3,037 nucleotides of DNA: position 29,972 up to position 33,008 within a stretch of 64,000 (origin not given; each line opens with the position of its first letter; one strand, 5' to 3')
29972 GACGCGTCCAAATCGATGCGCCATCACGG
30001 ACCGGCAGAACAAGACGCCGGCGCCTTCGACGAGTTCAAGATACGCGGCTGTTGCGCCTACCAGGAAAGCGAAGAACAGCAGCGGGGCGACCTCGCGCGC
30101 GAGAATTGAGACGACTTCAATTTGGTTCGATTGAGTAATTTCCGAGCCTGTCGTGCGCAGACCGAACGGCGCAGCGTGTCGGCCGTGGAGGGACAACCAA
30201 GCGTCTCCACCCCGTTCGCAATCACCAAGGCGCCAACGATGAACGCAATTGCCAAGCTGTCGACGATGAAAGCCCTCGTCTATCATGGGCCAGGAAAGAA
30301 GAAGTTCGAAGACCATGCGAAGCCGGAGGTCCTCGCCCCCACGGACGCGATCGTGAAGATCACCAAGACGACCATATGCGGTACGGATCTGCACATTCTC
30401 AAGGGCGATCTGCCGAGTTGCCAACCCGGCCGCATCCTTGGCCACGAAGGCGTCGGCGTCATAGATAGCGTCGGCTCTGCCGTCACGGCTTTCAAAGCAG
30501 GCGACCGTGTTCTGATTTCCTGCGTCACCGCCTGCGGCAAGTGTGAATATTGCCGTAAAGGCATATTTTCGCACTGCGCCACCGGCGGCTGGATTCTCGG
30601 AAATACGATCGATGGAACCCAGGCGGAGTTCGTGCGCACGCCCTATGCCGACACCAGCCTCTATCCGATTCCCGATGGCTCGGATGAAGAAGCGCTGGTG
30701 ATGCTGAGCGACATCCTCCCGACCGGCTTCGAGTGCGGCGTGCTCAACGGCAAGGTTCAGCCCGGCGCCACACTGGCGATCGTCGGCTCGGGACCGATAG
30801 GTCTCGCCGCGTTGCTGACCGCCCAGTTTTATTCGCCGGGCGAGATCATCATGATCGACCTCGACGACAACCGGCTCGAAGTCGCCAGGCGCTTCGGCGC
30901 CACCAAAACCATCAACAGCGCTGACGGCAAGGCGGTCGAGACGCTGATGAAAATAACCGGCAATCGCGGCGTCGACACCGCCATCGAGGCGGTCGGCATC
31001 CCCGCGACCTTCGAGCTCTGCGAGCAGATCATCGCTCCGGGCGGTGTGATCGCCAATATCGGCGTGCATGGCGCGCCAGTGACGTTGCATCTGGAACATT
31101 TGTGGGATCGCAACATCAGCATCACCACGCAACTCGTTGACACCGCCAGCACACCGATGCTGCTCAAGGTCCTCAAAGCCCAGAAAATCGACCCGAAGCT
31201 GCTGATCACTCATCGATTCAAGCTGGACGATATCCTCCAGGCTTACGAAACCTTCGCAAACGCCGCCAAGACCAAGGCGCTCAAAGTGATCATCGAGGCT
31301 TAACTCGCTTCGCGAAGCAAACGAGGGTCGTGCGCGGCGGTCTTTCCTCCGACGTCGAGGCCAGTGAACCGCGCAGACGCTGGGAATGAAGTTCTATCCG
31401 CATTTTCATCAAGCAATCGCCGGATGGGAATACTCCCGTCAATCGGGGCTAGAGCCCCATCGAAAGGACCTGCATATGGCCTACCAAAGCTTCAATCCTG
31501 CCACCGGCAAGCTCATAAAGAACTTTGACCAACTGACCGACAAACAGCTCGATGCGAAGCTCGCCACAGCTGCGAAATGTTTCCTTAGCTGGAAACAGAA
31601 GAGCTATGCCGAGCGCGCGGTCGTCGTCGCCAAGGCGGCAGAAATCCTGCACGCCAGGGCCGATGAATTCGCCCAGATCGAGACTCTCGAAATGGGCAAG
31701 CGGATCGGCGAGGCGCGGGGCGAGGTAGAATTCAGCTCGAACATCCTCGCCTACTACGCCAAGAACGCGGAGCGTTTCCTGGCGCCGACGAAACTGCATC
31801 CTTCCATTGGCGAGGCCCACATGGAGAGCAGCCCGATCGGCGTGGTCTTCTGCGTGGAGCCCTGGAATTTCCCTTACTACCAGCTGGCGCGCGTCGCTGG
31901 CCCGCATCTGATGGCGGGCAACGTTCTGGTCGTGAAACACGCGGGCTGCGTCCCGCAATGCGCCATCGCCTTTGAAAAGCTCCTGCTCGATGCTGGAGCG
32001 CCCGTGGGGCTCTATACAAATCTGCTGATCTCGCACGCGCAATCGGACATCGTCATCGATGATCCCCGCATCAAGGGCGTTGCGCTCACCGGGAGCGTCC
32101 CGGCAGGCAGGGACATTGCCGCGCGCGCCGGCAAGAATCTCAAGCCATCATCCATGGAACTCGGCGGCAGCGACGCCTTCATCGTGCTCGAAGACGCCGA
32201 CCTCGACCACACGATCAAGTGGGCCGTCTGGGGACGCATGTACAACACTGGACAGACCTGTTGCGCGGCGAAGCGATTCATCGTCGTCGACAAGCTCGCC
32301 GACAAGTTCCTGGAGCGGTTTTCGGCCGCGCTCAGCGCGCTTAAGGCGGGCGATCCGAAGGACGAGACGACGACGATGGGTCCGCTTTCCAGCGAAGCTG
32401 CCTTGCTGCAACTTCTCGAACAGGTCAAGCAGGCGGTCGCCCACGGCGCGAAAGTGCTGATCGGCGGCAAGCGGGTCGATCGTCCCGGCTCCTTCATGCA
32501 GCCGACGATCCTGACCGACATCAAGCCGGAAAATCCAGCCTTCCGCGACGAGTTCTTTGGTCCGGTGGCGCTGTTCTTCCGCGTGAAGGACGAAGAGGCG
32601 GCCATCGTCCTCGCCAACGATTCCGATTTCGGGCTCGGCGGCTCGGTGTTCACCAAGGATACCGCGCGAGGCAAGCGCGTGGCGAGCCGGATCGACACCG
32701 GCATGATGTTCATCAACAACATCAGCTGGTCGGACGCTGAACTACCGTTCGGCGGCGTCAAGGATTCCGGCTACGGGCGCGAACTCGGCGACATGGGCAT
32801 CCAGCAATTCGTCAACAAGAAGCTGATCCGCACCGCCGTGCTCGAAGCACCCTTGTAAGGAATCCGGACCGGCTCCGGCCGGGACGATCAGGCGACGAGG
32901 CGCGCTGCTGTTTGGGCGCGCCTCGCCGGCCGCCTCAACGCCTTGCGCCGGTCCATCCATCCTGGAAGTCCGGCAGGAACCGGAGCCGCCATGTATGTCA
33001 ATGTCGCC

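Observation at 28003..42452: A 46-nt duplication of the hydrogenase large-subunit 3' end brackets a 14.4-kb segment containing an integrase remnant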

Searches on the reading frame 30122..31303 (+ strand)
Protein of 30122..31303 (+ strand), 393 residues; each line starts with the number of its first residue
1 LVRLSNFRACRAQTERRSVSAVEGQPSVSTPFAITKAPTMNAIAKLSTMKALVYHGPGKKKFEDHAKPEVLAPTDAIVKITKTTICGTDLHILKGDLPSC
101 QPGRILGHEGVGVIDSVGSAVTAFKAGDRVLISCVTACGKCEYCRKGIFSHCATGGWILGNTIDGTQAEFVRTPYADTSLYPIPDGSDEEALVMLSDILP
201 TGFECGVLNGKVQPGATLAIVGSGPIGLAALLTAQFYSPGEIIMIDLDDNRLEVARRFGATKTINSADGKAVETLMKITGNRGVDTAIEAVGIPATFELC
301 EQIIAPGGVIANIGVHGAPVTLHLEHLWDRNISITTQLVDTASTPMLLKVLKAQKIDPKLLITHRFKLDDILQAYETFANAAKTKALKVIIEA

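Call 9: search_protein_families(library=pfam, proteins=[window:30122-31303:+], max_evalue=0.01)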
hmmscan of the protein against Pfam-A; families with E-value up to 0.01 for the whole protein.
window:30122-31303:+ (393 aa): 4 families
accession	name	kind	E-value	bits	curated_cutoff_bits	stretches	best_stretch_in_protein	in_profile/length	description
PF08240.17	ADH_N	-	1e-26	93.6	23.5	1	73-185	2-104/104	Alcohol dehydrogenase GroES-like domain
PF00107.32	ADH_zinc_N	-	1.7e-21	76.9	31.8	1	225-339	1-114/129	Zinc-binding dehydrogenase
PF16912.11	Glu_dehyd_C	-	3.7e-06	27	34.9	1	217-383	33-206/211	Glucose dehydrogenase C-terminus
PF13602.12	ADH_zinc_N_2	-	2.7e-05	25.5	27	1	259-380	2-125/134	Zinc-binding dehydrogenase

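Call 66: search_protein_families(library=ncbifam, proteins=[window:30122-31303:+], max_evalue=0.001)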
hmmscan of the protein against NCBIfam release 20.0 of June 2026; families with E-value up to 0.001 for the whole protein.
window:30122-31303:+ (393 aa): 22 families
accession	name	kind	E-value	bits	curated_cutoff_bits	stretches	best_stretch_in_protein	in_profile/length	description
NF041097.1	keto_inos_dh_IolM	equivalog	2.4e-53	181.2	450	1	51-386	32-385/389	scyllo-inosose 3-dehydrogenase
TIGR00692.1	tdh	equivalog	7e-47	160.1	458.35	1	72-381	22-331/340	L-threonine 3-dehydrogenase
NF003808.0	PRK05396.1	equivalog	3.7e-46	157.6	380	1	49-391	1-338/341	L-threonine 3-dehydrogenase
NF007489.0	PRK10083.1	equivalog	4e-44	151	376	1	49-391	1-335/339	Zn-dependent oxidoreductase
TIGR03451.1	mycoS_dep_FDH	equivalog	1.2e-40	139.5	512.9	1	72-380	25-348/358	S-(hydroxymethyl)mycothiol dehydrogenase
TIGR02819.1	fdhA_non_GSH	equivalog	5.7e-40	137.1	636.95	1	49-301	3-275/397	formaldehyde dehydrogenase, glutathione-independent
TIGR03989.1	Rxyl_3153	subfamily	8.4e-38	130.6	440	2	76-166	29-121/370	NDMA-dependent alcohol dehydrogenase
NF006940.0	PRK09422.1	equivalog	1.8e-37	129.1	344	1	49-343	1-289/338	alcohol dehydrogenase AdhP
NF007642.0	PRK10309.1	equivalog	9.2e-34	117.2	550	1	49-317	1-263/347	galactitol-1-phosphate 5-dehydrogenase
NF007375.0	PRK09880.1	equivalog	1.7e-32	112.5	469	1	72-391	26-341/344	L-idonate 5-dehydrogenase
NF010344.0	PRK13771.1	subfamily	5.1e-32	111.2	349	1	49-391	1-331/334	putative alcohol dehydrogenase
TIGR02818.1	adh_III_F_hyde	equivalog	9.8e-32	110.4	543.95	2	175-379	146-357/368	S-(hydroxymethyl)glutathione dehydrogenase/class III alcohol dehydrogenase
TIGR03366.1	HpnZ_proposed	hypoth_equivalog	3.7e-30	105.2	328.1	1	71-327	3-268/315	putative phosphonate catabolism associated alcohol dehydrogenase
NF041172.1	AcrlCoa_red_Thmprot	equivalog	6.4e-29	100.9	500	1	49-391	1-332/334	acryloyl-CoA reductase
NF047908.1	AldhRedAhr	equivalog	4.3e-23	81.7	470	1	47-379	2-323/335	NADPH-dependent aldehyde reductase Ahr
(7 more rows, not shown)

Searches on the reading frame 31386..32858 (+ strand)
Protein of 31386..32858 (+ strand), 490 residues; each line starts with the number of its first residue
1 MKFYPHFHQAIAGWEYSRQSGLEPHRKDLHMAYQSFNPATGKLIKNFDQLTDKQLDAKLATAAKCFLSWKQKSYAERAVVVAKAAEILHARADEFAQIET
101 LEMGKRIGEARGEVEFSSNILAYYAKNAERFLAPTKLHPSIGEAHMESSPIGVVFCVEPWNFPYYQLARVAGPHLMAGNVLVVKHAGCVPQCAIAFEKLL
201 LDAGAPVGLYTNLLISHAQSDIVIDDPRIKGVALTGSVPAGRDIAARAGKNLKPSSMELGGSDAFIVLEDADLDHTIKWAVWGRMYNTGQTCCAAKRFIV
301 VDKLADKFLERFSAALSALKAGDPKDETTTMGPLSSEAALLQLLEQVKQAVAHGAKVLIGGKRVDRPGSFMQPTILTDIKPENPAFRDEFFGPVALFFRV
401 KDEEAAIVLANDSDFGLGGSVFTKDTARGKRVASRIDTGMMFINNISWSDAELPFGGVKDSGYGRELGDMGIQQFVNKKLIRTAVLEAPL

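Call 9: search_protein_families(library=pfam, proteins=[window:31386-32858:+], max_evalue=0.01)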
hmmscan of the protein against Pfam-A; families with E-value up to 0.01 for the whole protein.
window:31386-32858:+ (490 aa): 1 family
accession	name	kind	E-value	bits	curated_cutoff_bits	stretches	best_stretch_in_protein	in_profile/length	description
PF00171.27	Aldedh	-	9e-134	446.9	23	1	33-480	9-460/461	Aldehyde dehydrogenase family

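Call 66: search_protein_families(library=ncbifam, proteins=[window:31386-32858:+], max_evalue=0.001)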
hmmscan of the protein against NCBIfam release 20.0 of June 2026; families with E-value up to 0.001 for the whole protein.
window:31386-32858:+ (490 aa): 41 families (the best 25 are shown)
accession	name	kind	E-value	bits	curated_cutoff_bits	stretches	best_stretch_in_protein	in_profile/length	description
NF006915.0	PRK09406.1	equivalog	1e-146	489.5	730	1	31-481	1-454/457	NADP-dependent succinic semialdehyde dehydrogenase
NF042989.1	AldDh_AldH_Clos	equivalog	2.1e-130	435.5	800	1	31-482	1-456/458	aldehyde dehydrogenase AldH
NF010575.0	PRK13968.1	equivalog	8.7e-124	414.1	855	1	35-479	11-455/462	succinate-semialdehyde dehydrogenase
TIGR01780.1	SSADH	subfamily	5e-103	345.4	646.35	1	37-478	3-447/448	succinate-semialdehyde dehydrogenase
TIGR01804.1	BADH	equivalog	2.9e-100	336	668.6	1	33-478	15-466/467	betaine-aldehyde dehydrogenase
NF009725.0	PRK13252.1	equivalog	5.7e-100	335.1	593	1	31-482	22-478/488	betaine-aldehyde dehydrogenase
NF006916.0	PRK09407.1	equivalog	9.1e-99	331.4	521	1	32-483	35-492/526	succinic semialdehyde dehydrogenase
NF010000.0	PRK13473.1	subfamily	2e-97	326.8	615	1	34-481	20-470/475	aminobutyraldehyde dehydrogenase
NF008415.0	PRK11241.1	equivalog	8.2e-91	305.1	828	1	36-481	31-478/482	NADP-dependent succinate-semialdehyde dehydrogenase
TIGR02299.1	HpaE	equivalog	3.7e-90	302.9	638.35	1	32-484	17-477/488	5-carboxymethyl-2-hydroxymuconate semialdehyde dehydrogenase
NF007497.0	PRK10090.1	equivalog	6.1e-86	289.1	500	1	34-481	25-475/480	aldehyde dehydrogenase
NF045735.1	PaDhStyDPseudo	equivalog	5.9e-81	272.5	850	1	32-481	19-479/483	phenylacetaldehyde dehydrogenase StyD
NF040648.1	lactal_redase_Meth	equivalog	2e-80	271.1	650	1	34-481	14-460/463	lactaldehyde dehydrogenase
NF042993.1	AlphKGSA_gudD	equivalog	5.1e-80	269.5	770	1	32-479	20-476/481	alpha-ketoglutaric semialdehyde dehydrogenase GucD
TIGR03374.1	ABALDH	equivalog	5.7e-79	266.1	909.3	1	34-475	19-463/472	aminobutyraldehyde dehydrogenase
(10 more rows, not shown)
